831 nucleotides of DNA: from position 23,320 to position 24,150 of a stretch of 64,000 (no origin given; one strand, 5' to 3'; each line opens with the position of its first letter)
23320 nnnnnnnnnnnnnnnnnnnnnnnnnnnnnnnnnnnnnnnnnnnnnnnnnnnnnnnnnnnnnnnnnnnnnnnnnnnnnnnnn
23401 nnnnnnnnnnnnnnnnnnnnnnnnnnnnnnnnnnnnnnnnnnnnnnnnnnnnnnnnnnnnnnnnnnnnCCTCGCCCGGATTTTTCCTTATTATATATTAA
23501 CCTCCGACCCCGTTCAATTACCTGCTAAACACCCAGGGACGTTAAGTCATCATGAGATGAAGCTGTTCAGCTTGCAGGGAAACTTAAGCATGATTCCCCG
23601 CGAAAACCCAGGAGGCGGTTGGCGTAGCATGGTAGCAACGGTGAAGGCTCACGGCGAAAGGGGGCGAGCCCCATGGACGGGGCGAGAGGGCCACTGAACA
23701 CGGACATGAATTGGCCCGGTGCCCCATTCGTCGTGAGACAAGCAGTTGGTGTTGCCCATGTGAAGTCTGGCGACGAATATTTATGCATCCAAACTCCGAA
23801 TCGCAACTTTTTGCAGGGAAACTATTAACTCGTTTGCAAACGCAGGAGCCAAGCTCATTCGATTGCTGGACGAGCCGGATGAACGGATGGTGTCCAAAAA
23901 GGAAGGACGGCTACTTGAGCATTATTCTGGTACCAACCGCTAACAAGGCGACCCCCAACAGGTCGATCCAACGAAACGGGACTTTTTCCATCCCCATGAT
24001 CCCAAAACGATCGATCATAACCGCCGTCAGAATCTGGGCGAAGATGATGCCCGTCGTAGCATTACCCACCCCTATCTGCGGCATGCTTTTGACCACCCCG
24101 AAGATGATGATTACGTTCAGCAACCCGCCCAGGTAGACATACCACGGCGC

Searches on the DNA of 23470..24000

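Call 61: search_rna_families(source=window, start=23470, end=24000, threshold=evalue, max_evalue=10, show_alignments=2)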
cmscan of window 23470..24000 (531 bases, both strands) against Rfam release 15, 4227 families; matches with E-value up to 10: 1.
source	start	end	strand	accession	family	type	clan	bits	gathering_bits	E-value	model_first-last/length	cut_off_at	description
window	23620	23768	+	RF01731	TwoAYGGAY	Cis-reg;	CL00106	21.5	43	0.92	1-168/168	no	TwoAYGGAY RNA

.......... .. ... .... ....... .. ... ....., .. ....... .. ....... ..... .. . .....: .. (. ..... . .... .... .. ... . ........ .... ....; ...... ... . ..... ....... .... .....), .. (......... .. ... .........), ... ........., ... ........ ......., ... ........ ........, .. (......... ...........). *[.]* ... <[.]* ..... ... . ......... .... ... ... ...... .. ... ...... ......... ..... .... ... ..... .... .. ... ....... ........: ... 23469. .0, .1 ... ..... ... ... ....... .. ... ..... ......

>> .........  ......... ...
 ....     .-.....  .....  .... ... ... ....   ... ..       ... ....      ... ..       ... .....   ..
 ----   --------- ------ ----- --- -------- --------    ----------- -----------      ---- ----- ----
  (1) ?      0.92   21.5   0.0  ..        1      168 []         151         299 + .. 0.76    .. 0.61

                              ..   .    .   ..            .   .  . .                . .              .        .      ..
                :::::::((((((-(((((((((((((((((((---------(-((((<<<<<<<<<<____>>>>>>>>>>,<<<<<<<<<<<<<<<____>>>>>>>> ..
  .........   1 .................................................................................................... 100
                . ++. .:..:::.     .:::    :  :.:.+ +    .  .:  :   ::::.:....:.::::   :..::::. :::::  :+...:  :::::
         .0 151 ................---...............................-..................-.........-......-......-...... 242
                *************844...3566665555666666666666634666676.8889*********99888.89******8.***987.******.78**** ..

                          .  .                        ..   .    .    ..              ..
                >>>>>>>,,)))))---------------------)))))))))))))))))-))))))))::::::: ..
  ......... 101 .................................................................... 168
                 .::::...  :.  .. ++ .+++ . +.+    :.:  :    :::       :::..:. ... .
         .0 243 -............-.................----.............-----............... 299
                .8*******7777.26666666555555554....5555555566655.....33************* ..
